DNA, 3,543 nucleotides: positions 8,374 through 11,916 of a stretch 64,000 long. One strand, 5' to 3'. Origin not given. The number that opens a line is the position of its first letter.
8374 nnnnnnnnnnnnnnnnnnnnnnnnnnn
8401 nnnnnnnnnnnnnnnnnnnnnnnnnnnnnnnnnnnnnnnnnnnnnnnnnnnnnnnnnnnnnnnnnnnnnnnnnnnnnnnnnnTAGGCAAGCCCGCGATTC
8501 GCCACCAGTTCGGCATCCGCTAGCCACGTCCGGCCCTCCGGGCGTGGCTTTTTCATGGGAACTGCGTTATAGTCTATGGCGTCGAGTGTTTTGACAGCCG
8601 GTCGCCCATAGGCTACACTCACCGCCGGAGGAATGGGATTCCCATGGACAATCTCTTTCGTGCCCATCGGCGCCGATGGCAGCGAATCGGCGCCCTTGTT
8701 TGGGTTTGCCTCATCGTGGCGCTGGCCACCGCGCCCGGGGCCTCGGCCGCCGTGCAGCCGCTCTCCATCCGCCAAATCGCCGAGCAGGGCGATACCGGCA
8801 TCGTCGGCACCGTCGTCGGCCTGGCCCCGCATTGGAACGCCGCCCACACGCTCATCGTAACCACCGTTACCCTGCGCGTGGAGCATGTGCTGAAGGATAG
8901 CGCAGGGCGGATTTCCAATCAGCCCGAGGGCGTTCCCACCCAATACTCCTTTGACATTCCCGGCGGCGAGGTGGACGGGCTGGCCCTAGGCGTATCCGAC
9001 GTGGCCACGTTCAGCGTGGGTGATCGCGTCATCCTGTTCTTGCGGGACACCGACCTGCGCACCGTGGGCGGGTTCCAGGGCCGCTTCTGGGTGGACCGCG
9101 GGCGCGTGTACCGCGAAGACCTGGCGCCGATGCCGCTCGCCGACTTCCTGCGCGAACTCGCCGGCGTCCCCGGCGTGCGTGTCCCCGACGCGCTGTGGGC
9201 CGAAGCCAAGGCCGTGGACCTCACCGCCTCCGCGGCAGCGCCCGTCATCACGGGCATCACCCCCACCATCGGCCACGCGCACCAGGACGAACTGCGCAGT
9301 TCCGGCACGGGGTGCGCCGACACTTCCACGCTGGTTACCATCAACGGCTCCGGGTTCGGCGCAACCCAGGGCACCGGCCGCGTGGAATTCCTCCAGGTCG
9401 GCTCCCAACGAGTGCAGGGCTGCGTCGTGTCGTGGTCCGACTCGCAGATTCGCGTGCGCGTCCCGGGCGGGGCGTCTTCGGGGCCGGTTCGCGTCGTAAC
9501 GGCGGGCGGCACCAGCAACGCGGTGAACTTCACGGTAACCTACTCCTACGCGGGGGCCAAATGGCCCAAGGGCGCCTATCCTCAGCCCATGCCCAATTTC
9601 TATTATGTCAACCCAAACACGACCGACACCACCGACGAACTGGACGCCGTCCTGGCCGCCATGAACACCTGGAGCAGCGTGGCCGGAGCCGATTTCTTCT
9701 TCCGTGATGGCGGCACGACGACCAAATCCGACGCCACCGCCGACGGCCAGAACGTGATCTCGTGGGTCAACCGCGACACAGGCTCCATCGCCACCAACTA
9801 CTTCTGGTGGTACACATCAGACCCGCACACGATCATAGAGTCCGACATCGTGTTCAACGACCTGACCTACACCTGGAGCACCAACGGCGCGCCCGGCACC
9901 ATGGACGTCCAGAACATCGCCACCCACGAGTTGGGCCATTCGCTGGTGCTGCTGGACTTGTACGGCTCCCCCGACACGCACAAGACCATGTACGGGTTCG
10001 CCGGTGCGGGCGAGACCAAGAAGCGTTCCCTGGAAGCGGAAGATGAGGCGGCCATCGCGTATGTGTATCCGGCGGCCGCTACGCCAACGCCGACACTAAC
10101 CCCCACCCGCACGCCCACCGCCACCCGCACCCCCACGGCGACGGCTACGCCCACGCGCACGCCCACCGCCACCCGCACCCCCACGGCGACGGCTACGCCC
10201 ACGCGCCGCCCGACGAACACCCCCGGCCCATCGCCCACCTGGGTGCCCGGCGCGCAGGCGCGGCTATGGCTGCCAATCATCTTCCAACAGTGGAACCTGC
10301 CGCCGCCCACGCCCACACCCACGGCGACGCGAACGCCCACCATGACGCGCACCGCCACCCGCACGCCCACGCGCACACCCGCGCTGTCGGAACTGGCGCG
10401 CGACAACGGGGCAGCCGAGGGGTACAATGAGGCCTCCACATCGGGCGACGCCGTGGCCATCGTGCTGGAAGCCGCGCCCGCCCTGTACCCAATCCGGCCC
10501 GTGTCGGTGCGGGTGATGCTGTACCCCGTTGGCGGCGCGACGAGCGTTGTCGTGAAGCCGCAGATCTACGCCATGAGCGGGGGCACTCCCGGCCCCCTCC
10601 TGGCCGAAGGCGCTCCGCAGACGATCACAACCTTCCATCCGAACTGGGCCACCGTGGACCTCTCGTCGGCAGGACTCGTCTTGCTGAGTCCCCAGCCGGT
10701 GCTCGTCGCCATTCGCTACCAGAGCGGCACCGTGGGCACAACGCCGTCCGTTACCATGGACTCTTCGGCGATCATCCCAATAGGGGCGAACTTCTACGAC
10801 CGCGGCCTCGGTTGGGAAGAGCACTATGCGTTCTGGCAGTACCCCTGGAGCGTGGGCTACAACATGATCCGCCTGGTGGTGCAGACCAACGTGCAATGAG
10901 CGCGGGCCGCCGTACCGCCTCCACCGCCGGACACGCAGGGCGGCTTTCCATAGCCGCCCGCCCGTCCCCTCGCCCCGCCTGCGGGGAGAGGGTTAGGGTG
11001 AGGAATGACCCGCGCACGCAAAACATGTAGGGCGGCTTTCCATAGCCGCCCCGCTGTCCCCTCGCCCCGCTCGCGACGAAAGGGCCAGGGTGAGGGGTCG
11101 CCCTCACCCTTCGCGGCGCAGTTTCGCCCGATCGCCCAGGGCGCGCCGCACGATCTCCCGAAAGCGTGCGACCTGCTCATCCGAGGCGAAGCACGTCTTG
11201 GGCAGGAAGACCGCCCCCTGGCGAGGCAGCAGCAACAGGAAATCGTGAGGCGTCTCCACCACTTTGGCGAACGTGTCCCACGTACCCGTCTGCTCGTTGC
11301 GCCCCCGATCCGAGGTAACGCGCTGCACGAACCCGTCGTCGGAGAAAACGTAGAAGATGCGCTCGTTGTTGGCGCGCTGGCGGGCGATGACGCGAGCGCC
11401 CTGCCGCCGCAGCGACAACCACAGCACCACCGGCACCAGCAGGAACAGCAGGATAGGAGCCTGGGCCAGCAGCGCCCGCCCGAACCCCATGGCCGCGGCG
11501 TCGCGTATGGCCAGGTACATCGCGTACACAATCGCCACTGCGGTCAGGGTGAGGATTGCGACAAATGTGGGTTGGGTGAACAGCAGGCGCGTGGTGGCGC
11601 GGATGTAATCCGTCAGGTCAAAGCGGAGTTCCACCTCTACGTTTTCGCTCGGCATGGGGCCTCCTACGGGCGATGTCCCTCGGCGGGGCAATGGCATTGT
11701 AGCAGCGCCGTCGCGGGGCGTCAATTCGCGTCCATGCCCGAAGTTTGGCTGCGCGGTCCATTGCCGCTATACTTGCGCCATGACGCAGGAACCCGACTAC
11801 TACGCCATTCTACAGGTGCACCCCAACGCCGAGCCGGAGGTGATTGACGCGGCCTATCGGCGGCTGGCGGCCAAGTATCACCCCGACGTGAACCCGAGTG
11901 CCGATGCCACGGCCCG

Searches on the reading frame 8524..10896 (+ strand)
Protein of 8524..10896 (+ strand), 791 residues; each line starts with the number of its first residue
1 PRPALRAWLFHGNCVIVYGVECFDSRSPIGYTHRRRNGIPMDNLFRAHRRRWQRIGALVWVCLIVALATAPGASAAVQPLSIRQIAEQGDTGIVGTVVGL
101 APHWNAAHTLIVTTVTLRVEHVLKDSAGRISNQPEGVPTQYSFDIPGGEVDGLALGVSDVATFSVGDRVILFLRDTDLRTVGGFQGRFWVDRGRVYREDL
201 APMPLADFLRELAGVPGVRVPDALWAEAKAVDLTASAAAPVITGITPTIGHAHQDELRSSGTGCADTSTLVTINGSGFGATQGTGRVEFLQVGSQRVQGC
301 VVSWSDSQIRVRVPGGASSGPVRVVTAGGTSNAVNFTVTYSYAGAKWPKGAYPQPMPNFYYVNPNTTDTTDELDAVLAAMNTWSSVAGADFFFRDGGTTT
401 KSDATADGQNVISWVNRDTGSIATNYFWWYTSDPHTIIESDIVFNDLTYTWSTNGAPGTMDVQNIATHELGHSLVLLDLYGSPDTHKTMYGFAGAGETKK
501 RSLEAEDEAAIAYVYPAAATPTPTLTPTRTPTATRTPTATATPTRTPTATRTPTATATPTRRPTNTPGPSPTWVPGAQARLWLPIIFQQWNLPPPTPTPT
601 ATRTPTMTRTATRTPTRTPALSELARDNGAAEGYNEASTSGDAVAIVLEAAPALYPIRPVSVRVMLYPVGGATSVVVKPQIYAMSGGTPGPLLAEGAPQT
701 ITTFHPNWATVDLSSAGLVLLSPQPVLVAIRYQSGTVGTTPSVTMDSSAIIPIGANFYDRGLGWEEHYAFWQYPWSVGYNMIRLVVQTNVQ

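Call 11: search_protein_families(library=pfam, proteins=[window:8524-10896:+], max_evalue=0.001)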
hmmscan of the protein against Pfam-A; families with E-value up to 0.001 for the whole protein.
window:8524-10896:+ (791 aa): 2 families
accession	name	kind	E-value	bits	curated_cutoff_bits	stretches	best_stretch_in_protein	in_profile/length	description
PF00413.30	Peptidase_M10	-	7e-06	26.4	24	1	369-515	20-158/159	Matrixin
PF01833.30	TIG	-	3.9e-05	24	20.9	1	265-337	13-83/84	IPT/TIG domain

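Call 12: search_protein_families(library=ncbifam, proteins=[window:8524-10896:+], max_evalue=5)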
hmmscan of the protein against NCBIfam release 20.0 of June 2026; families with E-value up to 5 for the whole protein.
window:8524-10896:+ (791 aa): 4 families
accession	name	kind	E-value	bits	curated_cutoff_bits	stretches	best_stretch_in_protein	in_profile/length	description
NF041905.1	MXAN_2677_2678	equivalog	2.8e-15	56.1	250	2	430-534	141-253/283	myxosortase-dependent metalloprotease, MXAN_2677/MXAN_2678 family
NF047769.1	LIC10067_lipo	equivalog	1.7e-08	34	200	1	236-345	33-131/239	LIC10067 family putative lipoprotein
NF038122.1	metallo_LGF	subfamily_domain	0.00013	22.1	80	1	366-487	60-168/274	NF038122 family metalloprotease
TIGR03296.1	M6dom_TIGR03296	domain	0.0091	15.9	110.8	1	350-487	51-191/286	M6 family metalloprotease domain-containing protein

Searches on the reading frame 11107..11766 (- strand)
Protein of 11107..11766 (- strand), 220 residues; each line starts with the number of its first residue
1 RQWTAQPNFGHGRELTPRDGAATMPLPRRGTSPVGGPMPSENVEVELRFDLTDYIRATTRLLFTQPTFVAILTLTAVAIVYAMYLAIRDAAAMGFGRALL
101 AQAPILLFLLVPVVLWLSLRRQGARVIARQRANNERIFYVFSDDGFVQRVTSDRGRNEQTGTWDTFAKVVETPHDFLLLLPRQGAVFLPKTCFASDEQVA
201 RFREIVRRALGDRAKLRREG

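Call 11: search_protein_families(library=pfam, proteins=[window:11107-11766:-], max_evalue=0.001)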
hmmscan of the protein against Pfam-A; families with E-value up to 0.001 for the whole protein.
window:11107-11766:- (220 aa): 1 family
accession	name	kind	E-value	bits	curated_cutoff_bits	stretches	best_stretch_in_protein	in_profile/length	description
PF14317.12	YcxB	-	5.3e-09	36.1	23.3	1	141-205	1-60/61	YcxB-like protein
